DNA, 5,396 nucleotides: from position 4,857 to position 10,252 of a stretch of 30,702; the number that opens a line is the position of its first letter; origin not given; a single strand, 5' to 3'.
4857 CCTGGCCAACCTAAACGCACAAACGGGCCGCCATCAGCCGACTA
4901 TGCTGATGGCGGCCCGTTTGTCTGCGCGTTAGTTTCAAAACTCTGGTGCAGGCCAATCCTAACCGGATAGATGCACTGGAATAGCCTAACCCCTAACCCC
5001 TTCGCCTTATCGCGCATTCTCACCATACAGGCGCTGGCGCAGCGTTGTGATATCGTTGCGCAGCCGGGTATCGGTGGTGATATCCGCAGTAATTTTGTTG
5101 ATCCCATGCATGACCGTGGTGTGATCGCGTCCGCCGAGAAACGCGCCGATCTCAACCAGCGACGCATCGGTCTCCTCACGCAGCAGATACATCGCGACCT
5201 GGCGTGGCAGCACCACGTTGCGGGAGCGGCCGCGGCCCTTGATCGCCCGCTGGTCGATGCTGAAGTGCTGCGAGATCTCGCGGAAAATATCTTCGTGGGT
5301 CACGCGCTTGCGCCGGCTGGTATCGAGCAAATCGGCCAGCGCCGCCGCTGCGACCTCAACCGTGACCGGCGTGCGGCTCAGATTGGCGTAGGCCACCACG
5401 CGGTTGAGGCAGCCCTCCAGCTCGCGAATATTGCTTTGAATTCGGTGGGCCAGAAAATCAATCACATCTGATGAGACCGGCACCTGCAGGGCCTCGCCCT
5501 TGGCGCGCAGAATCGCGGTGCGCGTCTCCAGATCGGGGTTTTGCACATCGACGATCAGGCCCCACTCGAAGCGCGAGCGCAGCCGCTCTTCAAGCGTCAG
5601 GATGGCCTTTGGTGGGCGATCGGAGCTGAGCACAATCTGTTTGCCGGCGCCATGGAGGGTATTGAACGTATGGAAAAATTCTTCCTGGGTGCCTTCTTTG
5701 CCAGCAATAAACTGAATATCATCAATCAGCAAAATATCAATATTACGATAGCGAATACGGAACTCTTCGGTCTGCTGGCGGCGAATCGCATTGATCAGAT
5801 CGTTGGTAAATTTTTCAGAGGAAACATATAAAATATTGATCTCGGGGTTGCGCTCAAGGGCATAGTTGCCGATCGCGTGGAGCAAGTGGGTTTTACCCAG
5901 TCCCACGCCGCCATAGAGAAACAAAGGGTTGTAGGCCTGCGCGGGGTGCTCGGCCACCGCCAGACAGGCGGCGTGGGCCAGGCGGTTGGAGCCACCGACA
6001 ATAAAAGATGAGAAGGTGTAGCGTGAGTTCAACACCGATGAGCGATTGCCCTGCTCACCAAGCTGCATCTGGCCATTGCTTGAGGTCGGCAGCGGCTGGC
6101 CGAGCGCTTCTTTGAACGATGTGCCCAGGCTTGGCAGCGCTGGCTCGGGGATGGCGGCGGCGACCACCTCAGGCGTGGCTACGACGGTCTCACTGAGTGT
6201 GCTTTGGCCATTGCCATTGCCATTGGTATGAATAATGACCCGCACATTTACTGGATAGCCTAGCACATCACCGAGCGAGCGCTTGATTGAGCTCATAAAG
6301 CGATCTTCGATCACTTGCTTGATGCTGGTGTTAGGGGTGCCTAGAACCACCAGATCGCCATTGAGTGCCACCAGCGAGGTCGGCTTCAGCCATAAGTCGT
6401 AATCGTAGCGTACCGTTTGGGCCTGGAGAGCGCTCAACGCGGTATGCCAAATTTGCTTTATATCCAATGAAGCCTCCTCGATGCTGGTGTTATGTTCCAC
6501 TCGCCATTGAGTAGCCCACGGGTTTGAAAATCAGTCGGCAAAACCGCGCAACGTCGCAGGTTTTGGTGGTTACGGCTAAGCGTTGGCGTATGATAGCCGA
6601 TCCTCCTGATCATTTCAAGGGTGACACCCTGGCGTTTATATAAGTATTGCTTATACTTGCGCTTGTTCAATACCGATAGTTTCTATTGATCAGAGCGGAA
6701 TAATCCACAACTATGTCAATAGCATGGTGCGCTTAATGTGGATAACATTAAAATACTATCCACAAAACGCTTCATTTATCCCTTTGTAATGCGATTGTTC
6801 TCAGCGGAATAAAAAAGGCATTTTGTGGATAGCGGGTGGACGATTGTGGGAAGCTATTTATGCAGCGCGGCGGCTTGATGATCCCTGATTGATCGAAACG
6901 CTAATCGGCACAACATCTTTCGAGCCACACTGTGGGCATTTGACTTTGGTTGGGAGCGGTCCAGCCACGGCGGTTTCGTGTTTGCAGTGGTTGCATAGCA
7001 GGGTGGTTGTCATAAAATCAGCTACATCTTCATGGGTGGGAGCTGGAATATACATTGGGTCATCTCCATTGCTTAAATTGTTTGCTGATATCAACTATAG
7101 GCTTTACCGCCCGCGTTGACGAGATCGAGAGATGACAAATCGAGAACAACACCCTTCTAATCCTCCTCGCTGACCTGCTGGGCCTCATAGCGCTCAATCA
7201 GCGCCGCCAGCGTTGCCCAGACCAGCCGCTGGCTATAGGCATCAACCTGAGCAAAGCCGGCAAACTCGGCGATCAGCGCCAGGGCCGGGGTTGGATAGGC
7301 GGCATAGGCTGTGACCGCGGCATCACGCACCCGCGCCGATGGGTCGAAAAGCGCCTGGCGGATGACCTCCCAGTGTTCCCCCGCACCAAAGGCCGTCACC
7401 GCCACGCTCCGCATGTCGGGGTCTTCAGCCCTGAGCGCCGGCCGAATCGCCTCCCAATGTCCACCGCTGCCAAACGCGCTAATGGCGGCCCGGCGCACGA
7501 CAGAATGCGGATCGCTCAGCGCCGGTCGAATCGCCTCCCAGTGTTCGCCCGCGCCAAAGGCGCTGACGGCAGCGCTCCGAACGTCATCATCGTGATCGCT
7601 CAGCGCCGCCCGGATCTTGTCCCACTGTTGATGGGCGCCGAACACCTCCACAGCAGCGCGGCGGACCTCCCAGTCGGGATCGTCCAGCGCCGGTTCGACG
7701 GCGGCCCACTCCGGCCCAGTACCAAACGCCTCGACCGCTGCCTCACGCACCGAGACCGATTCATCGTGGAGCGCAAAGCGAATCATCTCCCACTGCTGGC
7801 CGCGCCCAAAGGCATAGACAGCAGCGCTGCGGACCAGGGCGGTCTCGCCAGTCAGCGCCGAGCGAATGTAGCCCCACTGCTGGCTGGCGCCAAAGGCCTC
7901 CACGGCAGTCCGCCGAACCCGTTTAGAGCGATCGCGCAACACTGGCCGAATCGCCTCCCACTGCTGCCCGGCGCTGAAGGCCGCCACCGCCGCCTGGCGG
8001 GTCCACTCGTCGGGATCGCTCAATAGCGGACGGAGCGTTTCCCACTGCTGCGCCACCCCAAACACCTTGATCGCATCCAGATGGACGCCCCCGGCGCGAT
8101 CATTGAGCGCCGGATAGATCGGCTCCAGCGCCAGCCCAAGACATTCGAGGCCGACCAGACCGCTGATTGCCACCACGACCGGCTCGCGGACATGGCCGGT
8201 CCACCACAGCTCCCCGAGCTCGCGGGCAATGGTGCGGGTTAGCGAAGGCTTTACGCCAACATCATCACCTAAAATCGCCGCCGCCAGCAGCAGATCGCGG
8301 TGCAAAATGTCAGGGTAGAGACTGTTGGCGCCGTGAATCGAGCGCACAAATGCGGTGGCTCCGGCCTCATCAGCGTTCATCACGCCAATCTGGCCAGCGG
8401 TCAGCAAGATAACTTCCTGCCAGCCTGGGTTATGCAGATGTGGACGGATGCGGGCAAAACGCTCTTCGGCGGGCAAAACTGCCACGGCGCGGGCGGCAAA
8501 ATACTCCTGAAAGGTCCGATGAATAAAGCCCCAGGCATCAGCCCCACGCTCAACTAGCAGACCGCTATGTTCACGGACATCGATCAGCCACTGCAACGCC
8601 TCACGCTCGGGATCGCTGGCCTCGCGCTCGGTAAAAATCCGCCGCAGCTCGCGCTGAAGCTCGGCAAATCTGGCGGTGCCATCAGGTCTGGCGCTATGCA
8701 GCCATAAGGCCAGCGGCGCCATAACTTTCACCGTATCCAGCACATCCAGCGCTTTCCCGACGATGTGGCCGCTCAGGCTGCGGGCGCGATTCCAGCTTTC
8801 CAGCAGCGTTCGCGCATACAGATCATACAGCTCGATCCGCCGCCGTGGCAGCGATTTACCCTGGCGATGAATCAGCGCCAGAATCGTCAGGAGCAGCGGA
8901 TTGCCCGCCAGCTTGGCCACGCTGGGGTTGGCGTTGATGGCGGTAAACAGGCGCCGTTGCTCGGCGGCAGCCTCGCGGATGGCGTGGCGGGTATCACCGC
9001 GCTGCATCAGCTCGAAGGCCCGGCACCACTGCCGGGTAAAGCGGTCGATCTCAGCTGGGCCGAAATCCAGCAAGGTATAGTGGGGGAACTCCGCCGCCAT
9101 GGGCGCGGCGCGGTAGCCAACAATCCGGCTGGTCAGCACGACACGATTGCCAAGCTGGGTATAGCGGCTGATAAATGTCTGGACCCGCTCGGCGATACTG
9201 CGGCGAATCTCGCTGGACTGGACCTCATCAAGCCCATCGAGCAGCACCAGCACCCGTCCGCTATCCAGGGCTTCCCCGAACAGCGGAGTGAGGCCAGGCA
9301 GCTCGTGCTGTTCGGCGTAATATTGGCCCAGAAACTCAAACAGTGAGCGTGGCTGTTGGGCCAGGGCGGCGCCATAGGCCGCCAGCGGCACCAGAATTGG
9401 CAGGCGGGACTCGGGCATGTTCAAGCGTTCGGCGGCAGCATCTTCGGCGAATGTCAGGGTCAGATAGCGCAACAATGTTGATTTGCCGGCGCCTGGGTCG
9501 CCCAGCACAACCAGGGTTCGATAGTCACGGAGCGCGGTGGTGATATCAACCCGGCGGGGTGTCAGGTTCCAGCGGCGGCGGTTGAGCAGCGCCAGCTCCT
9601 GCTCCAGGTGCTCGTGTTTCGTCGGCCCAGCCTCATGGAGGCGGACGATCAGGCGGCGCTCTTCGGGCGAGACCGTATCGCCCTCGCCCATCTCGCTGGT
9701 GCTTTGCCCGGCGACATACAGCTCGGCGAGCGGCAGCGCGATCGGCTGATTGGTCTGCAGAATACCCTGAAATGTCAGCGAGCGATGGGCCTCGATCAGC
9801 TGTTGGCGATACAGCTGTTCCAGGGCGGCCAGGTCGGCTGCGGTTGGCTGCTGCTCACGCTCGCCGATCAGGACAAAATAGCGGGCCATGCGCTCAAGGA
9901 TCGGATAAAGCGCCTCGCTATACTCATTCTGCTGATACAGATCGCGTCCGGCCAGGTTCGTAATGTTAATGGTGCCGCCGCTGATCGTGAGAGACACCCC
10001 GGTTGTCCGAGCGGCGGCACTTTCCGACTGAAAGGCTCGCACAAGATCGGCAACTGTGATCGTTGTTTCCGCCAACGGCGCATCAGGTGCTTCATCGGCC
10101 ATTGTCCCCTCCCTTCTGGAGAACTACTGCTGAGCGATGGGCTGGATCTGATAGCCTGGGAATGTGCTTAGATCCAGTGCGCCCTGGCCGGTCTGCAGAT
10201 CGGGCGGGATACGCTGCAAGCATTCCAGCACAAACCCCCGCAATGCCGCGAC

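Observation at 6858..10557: Origin-adjacent three-gene operon DUF309-like, NACHT-HEAT STAND NTPase, zinc-ribbon: a candidate NLR-like defence or signalling system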

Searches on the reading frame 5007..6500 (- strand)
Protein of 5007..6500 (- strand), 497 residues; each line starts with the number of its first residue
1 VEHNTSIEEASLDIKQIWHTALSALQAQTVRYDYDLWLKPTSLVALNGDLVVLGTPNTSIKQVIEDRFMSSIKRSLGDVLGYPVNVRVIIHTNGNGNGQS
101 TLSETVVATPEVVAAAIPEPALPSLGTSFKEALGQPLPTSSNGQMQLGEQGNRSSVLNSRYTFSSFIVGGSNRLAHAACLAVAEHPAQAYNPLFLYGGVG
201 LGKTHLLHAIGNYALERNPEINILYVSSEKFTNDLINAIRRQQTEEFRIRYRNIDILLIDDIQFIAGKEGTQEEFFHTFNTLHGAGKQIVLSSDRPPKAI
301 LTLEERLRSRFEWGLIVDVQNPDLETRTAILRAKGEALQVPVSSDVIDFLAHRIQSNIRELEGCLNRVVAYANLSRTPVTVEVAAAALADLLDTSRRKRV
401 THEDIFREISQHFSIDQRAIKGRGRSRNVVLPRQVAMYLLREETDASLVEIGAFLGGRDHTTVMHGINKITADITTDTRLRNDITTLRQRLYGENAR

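Call 21: find_related_loci(query=window:5007-6500:-, collection=genome_contigs, flank=10000)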
Query window:5007-6500:- (497 aa) in genome_contigs; peptide patterns used: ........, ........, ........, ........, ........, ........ (x = any residue, [..] = any of these).
600 stretches matched a pattern (row limit reached: there are more); 599 encode a relative of the query (tblastn E <= 1e-3); the best 80 are kept; 80 distinct loci.
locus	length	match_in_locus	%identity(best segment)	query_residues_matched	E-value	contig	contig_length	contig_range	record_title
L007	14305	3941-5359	50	12-494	7e-154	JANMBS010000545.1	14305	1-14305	MAG: Thermomicrobiales bacterium isolate OTE_1_metabat_29 OTE_1_k141_2949374, whole genome shotgun sequence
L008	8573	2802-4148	49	11-494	2e-153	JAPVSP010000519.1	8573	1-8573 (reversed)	MAG: Chloroflexota bacterium isolate MW2_metabat.28 k97_846952, whole genome shotgun sequence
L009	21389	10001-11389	49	12-494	3e-152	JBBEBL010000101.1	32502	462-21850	MAG: Chloroflexota bacterium isolate LejiaF_70_36 Lejia_F_2025_length_32502_cov_22, whole genome shotgun sequence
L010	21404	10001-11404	50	2-494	5e-152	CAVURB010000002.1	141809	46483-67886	MAG: uncultured Chloroflexia bacterium isolate MFD09730.bin.2.23 genome assembly, contig: contig_11240, whole genome sho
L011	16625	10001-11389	50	12-494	2e-151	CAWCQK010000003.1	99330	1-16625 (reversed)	MAG: uncultured Chloroflexia bacterium isolate MFD04967.bin.2.110 genome assembly, contig: contig_19508, whole genome sh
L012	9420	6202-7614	49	11-496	2e-149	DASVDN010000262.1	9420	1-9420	MAG TPA_asm: Nitrolancea sp. isolate SMAG_U2034 k141_1273497, whole genome shotgun sequence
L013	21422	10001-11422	52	12-492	3e-149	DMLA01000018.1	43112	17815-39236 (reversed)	MAG TPA_asm: Chloroflexi bacterium isolate UBA7937 contig_1033, whole genome shotgun sequence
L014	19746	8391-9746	49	11-494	2e-148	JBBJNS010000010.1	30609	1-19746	MAG: Candidatus Limnocylindrales bacterium isolate RDP_SRG_33 NODE_437_length_30609_cov_10.487530, whole genome shotgun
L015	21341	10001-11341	49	11-494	1e-147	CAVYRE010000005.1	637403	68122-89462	MAG: uncultured Chloroflexia bacterium isolate MFD06085.bin.1.42 genome assembly, contig: contig_6631, whole genome shot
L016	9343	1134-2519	50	15-496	1e-143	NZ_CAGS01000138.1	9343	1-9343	Nitrolancea hollandica Lb, whole genome shotgun sequence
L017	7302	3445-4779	49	10-493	5e-143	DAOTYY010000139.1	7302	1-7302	MAG TPA_asm: Anaerolineaceae bacterium isolate H34_448 k137_763900, whole genome shotgun sequence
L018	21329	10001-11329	48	18-491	7e-141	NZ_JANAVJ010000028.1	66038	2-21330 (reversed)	Paenibacillus sp. MZ04-78.2 NODE_28_length_66038_cov_254.430785, whole genome shotgun sequence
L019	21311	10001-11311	47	17-491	4e-140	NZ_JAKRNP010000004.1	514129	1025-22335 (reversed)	Paenibacillus sp. ACRSA NODE_4_length_514129_cov_21.552104_pilon, whole genome shotgun sequence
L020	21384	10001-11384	58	11-494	2e-140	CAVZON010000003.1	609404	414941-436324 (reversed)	MAG: uncultured Chloroflexia bacterium isolate MFD02840.bin.2.205 genome assembly, contig: contig_19710, whole genome sh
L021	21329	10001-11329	48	18-491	6e-140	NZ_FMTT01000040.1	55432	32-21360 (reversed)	Paenibacillus tianmuensis strain CGMCC 1.8946, whole genome shotgun sequence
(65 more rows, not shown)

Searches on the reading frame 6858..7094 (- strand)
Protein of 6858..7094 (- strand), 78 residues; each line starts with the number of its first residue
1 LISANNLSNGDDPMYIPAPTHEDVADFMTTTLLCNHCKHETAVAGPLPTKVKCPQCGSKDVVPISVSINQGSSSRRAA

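Call 3: search_protein_families(library=pfam, proteins=[window:6858-7094:-], max_evalue=0.1)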
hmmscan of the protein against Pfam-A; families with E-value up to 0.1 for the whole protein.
window:6858-7094:- (78 aa): 22 families
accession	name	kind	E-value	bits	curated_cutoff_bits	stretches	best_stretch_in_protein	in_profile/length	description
PF01155.25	HypA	-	0.00054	20.4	28.9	1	30-62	69-98/112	Hydrogenase/urease nickel incorporation, metallochaperone, hypA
PF05129.18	Zn_ribbon_Elf1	-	0.0013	19.3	29.8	0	46-70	18-42/79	Transcription elongation factor Elf1 like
PF01096.23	Zn_ribbon_TFIIS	-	0.0019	18.5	21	0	51-65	1-15/39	Transcription factor S-II (TFIIS)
PF08274.17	Zn_Ribbon_YjdM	-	0.0023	18.3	30.8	0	30-40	18-28/30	PhnA Zinc-Ribbon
PF10122.14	Zn_ribbon_Com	-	0.003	17.4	22.9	1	31-58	4-32/52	Mu-like prophage protein Com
PF23451.1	Zn_ribbon_PaaD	-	0.0039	17.2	27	1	49-65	13-29/53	PaaD zinc beta ribbon domain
PF23454.1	Zn_ribbon_Brz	-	0.0042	18.1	27.9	0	48-66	3-21/58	Transcriptional regulator Brz zinc beta ribbon domain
PF08772.16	Zn_ribbon_NOB1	-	0.0054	17.2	24.9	1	29-71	6-44/72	Nin one binding (NOB1) Zn-ribbon like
PF09723.15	Zn_ribbon_8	-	0.0068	16.8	34.4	1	34-61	8-37/41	Zinc ribbon domain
PF12760.12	Zn_ribbon_IS1595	-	0.007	16.7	25.4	0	48-64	16-32/46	Transposase zinc-ribbon domain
PF14353.12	CpXC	-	0.01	16.2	25.4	0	51-71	1-21/121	CpXC protein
PF08273.17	Zn_Ribbon_Prim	-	0.012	16.4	23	0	51-60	4-13/37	Zinc-binding domain of primase-helicase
PF13824.12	zf-Mss51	-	0.015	15.9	27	1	33-57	1-21/55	Zinc-finger of mitochondrial splicing suppressor 51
PF01667.23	Ribosomal_S27e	-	0.017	15.3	24.5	1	33-59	9-35/55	Ribosomal protein S27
PF22289.1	DmmA-like_C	-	0.021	15.2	27.4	1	33-59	3-27/44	Dimethylamine monooxygenase subunit DmmA-like, C-terminal domain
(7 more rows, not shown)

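Call 4: search_protein_families(library=padloc, proteins=[window:6858-7094:-], max_evalue=0.1)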
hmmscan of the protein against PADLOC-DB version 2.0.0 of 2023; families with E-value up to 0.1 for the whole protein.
window:6858-7094:- (78 aa): 1 family
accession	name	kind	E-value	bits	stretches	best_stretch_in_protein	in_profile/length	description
PDLC01691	Cas12f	-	0.0013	16.8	1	25-58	283-313/332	CAS-V-F; effector__SPE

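Call 5: search_protein_families(library=ncbifam, proteins=[window:6858-7094:-], max_evalue=0.1)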
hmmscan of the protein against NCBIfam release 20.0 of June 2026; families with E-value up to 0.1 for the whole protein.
window:6858-7094:- (78 aa): 17 families
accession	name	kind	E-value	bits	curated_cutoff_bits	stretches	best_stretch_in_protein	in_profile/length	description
NF041259.1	mono_DmmA_fam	domain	0.00017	21.8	60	1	26-68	46-88/101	dimethylamine monooxygenase subunit DmmA family protein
NF047912.1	ECs_2282_CxxC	subfamily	0.0018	18.1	37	1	50-63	2-15/60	ECs_2282 family putative zinc-binding protein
TIGR02605.1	CxxC_CxxC_SSSS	subfamily_domain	0.0019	18.2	31.3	1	34-61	8-37/52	FmdB family zinc ribbon protein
NF001629.0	PRK00415.1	equivalog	0.002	17.6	70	1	32-61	15-44/62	30S ribosomal protein S27e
NF038384.1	zinc_YnfU_fam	subfamily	0.0075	15.8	36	0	48-59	14-25/52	YnfU family zinc-binding protein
TIGR00595.1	priA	equivalog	0.0085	14.7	230.35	1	29-69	241-275/509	replication restart helicase PriA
NF004067.0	PRK05580.1-4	equivalog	0.011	14.1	763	1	29-64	463-492/737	primosomal protein N'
TIGR02487.1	NrdD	equivalog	0.019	13.5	326.35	1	27-62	520-552/581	anaerobic ribonucleoside-triphosphate reductase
TIGR04165.1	methano_modCys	hypoth_equivalog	0.02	15.1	60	1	51-60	8-17/50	TIGR04165 family Cys-rich peptide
NF001607.0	PRK00398.1-4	equivalog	0.02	14.6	89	1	33-59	11-37/53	DNA-directed RNA polymerase subunit P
TIGR03655.1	anti_R_Lar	subfamily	0.034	14.5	39.6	0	52-62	3-13/55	Lar family restriction alleviation protein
TIGR01384.1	TFS_arch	equivalog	0.067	13.9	64.75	0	45-61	56-72/101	transcription factor S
NF004065.0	PRK05580.1-1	equivalog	0.068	11.3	858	1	30-70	458-492/731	primosomal protein N'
NF008261.0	PRK11032.1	equivalog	0.077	13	183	1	31-60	124-152/160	zinc ribbon-containing protein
NF001606.0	PRK00398.1-3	equivalog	0.077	12.8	72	0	34-58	5-27/44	DNA-directed RNA polymerase subunit P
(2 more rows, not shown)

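Call 15: find_homologous_proteins(query=window:6858-7055:-, max_evalue=0.01)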
Query window:6858-7055:- (65 aa): 1 proteins with E <= 0.01 among 1 candidates.
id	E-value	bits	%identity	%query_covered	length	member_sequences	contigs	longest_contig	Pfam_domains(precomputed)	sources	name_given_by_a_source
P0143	5.3e-33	129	89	100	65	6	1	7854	-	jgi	jgi:ribosomal protein S27E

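Call 16: find_encoding_contigs(protein=P0143, flank=10000, max_places=4)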
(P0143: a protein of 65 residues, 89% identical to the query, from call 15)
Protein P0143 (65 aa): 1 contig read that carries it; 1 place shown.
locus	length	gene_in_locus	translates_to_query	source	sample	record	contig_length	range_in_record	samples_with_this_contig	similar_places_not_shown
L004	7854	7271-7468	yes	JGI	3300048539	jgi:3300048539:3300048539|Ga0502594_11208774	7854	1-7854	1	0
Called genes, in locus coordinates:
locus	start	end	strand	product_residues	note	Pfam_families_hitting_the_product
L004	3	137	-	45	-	?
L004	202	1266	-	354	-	PF19300:BPD_transp_1_N, PF00528:BPD_transp_1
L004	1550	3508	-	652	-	-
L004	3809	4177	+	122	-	-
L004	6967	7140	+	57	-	-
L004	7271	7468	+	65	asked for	-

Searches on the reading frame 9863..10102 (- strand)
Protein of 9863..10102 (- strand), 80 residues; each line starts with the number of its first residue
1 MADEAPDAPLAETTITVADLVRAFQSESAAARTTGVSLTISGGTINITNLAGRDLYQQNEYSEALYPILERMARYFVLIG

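Call 68: search_protein_families(library=pfam, proteins=[window:9863-10102:-], max_evalue=1)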
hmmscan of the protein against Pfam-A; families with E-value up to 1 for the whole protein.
window:9863-10102:- (80 aa): 1 family
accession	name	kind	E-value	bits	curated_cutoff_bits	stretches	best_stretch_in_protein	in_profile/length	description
PF24706.1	DUF7669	-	0.049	14.3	23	1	13-74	18-70/75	Domain of unknown function (DUF7669)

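Call 69: search_protein_representatives(protein=window:9863-10102:-)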
Query: 80 residues. Proteins with E-value up to 0.001 (for the whole library): 3; up to 1e-10: 1; up to 1e-30: 1. The best 3 are listed.
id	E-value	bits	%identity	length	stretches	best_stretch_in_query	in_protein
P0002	3.9e-33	128.5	81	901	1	1-80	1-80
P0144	1.0e-08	51.3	38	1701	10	29-58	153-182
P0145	6.2e-05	39.4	31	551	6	25-64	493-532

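Call 71: search_protein_families(library=pfam, proteins=[P0144, P0145], max_evalue=0.001)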
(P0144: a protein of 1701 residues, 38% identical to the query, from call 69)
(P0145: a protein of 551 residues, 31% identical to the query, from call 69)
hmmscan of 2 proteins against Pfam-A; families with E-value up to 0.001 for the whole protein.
P0144 (1701 aa): 2 families
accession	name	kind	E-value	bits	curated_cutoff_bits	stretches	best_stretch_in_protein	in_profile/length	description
PF11617.13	Cu-binding_MopE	-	4.3e-13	49.7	27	0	1328-1340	1-13/30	Putative metal-binding motif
PF18962.6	Por_Secre_tail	-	2.1e-06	28.4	27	1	1624-1698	1-73/75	Secretion system C-terminal sorting domain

P0145 (551 aa): 1 family
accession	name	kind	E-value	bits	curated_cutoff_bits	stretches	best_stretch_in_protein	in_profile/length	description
PF00271.37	Helicase_C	-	7.7e-13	49.1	23.5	1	94-174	34-110/110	Helicase conserved C-terminal domain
